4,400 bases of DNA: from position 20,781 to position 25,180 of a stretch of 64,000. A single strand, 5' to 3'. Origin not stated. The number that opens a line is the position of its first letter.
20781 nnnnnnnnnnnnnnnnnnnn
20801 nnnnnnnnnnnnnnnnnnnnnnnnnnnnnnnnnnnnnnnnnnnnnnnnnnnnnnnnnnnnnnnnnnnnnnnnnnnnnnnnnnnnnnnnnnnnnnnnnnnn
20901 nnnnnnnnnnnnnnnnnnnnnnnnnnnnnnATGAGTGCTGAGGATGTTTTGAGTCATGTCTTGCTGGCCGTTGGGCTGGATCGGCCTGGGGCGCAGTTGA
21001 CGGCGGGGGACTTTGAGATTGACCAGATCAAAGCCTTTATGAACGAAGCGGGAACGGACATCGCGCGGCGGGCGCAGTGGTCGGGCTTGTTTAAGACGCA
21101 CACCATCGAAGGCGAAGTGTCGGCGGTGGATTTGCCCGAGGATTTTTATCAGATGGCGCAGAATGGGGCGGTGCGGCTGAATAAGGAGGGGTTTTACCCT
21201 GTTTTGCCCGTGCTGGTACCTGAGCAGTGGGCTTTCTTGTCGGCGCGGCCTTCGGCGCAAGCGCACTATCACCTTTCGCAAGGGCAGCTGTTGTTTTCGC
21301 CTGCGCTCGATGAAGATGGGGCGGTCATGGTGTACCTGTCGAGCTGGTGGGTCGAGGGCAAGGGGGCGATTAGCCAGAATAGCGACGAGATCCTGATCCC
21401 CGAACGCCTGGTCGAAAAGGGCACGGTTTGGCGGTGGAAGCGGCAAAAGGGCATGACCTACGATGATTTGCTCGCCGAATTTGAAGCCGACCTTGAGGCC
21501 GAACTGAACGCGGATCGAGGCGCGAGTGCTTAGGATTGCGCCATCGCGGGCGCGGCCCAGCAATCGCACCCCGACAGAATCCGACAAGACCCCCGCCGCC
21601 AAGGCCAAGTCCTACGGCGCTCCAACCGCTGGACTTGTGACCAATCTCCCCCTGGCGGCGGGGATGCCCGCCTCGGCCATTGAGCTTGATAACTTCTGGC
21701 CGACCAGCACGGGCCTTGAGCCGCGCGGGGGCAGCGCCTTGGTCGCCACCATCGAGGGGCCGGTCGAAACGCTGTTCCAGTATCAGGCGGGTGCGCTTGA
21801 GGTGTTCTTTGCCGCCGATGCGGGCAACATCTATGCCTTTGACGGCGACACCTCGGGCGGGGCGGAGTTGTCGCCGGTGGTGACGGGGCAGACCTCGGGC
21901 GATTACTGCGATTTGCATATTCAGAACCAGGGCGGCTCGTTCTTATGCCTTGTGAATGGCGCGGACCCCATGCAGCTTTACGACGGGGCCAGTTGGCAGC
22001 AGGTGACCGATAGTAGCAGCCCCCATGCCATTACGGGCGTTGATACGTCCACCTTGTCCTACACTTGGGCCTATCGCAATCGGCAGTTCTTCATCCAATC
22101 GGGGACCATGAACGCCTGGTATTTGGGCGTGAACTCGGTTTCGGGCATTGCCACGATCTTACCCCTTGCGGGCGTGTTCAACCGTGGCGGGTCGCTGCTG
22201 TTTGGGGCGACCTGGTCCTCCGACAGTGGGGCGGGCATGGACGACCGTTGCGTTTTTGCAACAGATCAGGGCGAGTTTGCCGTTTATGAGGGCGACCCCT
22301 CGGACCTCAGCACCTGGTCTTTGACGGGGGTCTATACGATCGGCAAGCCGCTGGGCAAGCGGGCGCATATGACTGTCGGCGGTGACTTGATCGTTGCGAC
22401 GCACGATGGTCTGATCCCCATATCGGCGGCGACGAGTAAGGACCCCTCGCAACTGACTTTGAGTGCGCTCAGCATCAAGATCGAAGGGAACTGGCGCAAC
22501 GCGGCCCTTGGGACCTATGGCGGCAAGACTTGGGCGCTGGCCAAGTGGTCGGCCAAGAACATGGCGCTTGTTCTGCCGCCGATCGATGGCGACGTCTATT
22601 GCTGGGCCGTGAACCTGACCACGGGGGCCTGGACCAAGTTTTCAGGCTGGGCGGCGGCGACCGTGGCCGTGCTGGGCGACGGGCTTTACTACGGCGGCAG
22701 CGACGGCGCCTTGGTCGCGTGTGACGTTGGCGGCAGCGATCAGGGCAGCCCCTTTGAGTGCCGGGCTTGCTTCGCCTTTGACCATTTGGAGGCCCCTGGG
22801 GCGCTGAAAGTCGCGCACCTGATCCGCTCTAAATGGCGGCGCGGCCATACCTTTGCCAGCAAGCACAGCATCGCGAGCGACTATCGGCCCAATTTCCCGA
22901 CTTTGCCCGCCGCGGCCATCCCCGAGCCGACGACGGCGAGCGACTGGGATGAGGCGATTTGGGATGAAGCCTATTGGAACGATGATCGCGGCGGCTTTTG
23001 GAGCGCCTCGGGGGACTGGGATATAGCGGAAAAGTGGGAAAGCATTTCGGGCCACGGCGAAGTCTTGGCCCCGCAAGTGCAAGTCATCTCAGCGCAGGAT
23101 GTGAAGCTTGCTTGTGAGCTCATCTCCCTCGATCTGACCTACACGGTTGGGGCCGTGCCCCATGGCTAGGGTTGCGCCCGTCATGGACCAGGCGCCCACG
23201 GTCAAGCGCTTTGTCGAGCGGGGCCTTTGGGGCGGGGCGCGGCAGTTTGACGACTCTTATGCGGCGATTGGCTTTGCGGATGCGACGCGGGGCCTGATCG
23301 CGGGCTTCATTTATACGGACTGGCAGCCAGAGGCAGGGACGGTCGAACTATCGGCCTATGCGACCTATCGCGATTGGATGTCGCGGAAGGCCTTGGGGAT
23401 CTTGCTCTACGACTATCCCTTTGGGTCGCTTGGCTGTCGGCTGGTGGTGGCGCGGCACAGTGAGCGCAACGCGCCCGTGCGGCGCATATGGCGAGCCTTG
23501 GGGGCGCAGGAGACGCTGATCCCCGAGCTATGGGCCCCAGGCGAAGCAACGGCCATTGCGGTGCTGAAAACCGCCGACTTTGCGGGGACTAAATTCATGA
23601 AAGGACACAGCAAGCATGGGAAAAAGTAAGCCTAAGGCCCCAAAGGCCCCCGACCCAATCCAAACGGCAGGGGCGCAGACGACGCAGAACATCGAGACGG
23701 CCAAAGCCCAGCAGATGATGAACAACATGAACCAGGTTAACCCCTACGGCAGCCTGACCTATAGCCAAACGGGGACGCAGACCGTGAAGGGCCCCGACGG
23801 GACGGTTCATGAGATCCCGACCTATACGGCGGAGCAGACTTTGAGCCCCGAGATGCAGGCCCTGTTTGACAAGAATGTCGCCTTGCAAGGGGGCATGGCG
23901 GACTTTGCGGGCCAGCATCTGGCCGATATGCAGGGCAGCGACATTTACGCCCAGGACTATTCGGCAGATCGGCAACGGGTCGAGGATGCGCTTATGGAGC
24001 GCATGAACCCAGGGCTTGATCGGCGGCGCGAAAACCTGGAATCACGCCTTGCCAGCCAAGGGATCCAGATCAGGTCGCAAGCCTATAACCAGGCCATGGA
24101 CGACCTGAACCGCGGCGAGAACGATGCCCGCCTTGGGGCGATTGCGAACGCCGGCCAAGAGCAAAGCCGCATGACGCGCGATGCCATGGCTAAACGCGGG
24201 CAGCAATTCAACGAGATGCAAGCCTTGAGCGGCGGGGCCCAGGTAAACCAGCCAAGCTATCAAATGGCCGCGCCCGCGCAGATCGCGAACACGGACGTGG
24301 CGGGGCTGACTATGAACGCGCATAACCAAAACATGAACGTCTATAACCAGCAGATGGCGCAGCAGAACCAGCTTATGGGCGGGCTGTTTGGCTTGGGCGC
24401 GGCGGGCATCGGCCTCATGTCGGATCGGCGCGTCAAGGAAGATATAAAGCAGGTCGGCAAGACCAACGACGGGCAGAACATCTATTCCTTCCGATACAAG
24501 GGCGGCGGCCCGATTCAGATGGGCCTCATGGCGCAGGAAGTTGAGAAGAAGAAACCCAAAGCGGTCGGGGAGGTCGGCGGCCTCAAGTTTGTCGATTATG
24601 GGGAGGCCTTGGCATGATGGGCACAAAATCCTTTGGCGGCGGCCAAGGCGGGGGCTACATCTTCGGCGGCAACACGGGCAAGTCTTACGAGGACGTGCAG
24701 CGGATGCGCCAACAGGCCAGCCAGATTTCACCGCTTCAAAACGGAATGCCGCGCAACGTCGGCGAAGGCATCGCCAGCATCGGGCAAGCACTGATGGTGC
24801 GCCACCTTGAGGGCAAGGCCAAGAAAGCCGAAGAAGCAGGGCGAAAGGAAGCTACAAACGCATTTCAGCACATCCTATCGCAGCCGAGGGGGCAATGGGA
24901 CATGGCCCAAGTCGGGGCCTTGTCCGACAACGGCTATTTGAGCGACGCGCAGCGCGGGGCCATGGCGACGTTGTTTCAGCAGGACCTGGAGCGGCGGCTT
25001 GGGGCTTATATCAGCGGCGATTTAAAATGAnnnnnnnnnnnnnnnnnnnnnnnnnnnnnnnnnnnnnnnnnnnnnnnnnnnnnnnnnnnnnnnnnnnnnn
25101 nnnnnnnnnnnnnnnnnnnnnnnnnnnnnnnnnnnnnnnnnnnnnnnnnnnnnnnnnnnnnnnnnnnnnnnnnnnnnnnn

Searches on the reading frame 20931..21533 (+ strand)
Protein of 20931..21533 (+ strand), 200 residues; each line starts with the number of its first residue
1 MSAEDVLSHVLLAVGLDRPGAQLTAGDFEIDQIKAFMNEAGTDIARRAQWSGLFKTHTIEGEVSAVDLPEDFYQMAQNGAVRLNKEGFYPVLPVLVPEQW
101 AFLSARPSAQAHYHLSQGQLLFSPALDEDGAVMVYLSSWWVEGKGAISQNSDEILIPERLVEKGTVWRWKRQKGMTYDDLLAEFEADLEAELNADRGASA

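Call 19: search_protein_families(library=phrogs, proteins=[window:20931-21533:+], max_evalue=0.001)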
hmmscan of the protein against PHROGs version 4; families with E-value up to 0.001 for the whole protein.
window:20931-21533:+ (200 aa): 1 family
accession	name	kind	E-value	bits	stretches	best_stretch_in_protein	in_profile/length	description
phrog_6013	-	tail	1.5e-60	205.1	1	1-199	1-209/228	tail protein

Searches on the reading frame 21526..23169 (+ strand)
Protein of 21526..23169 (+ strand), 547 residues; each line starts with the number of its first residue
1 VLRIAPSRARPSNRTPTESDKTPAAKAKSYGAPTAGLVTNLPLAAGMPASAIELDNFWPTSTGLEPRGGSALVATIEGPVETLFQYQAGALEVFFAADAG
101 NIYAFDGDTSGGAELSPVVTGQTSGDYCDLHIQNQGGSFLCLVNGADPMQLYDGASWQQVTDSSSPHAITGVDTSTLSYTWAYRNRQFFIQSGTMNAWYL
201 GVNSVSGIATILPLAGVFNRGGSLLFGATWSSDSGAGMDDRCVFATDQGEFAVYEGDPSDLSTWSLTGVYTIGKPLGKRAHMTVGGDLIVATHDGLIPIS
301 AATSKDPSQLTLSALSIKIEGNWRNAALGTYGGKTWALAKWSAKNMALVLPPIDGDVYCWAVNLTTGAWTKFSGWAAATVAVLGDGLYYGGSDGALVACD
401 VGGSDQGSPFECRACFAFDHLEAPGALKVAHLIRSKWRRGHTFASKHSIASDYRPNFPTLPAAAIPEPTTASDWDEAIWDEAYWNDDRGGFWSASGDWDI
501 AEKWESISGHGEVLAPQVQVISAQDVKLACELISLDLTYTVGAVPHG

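Call 5: search_protein_families(library=pfam, proteins=[window:21526-23169:+], max_evalue=0.001)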
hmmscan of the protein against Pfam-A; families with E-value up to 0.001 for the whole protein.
window:21526-23169:+ (547 aa): 0 families

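Call 20: search_protein_families(library=phrogs, proteins=[window:21526-23169:+], max_evalue=0.001)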
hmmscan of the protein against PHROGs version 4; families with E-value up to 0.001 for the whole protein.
window:21526-23169:+ (547 aa): 1 family
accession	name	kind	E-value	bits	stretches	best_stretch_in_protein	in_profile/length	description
phrog_5107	-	lysis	7e-159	530.6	1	24-543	3-531/533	amidase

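Call 57: find_related_loci(query=window:21526-23169:+, collection=viral_contigs, flank=10000)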
Query window:21526-23169:+ (547 aa) in viral_contigs; peptide patterns used: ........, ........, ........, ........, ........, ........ (x = any residue, [..] = any of these).
8 stretches matched a pattern; 6 encode a relative of the query (tblastn E <= 1e-3); 6 distinct loci.
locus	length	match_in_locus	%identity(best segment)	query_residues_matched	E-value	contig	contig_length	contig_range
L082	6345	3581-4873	38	27-459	1e-71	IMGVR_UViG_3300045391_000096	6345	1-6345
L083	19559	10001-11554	33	14-544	3e-68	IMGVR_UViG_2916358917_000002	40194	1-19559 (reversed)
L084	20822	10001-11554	33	14-544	1e-68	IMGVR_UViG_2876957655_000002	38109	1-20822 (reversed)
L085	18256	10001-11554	33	14-544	5e-67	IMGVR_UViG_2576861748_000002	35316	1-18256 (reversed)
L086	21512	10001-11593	32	4-544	3e-65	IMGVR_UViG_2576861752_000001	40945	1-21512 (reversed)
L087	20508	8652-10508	33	6-544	3e-61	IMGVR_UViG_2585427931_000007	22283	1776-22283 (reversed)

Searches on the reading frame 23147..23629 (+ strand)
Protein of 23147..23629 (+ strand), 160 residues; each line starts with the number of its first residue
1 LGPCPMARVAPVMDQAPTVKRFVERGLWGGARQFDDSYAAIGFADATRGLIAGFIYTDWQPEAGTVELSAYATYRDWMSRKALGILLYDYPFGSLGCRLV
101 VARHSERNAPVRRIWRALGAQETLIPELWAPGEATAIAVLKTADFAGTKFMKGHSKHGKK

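Call 20: search_protein_families(library=phrogs, proteins=[window:23147-23629:+], max_evalue=0.001)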
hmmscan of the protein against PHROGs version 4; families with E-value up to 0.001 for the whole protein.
window:23147-23629:+ (160 aa): 1 family
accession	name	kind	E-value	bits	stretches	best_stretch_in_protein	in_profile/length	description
phrog_4470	-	moron, auxiliary metabolic gene and host takeover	1.1e-29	104.3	1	12-155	5-144/146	acyl-CoA N-acyltransferase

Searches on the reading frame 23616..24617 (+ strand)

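Call 5: search_protein_families(library=pfam, proteins=[window:23616-24617:+], max_evalue=0.001)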
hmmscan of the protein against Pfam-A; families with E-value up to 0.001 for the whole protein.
window:23616-24617:+ (333 aa): 1 family
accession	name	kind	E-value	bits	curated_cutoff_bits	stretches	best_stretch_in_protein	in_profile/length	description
PF13884.11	Peptidase_S74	-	2.4e-07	31.4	22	1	269-317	1-57/58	Chaperone of endosialidase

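Call 20: search_protein_families(library=phrogs, proteins=[window:23616-24617:+], max_evalue=0.001)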
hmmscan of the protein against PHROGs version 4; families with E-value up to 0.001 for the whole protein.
window:23616-24617:+ (333 aa): 4 families
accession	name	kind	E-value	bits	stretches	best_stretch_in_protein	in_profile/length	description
phrog_6121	-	head and packaging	1.5e-101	341.7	2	4-182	6-202/392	virion structural protein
phrog_6921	-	tail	4.5e-06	26.7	1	19-319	478-684/738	tail fiber protein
phrog_1980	-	tail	7.6e-06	26.5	1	28-322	87-388/449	tail fiber protein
phrog_5668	-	tail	1.8e-05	23.6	1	193-329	1381-1534/1567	tail fiber protein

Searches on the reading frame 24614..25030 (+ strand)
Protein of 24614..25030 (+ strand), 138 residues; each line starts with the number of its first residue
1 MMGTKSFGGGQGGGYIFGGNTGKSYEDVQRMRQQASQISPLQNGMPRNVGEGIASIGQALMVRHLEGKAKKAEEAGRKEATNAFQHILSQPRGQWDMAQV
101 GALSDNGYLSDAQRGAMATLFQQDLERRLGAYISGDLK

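Call 5: search_protein_families(library=pfam, proteins=[window:24614-25030:+], max_evalue=0.001)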
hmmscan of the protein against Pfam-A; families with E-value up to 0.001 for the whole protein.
window:24614-25030:+ (138 aa): 0 families

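Call 20: search_protein_families(library=phrogs, proteins=[window:24614-25030:+], max_evalue=0.001)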
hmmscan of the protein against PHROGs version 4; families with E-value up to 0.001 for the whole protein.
window:24614-25030:+ (138 aa): 2 families
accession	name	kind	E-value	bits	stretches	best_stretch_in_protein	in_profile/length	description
phrog_13634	-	unknown function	8.8e-13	48.9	1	15-92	6-85/403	-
phrog_24990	-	unknown function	1.8e-11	44.2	1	15-91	5-80/747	-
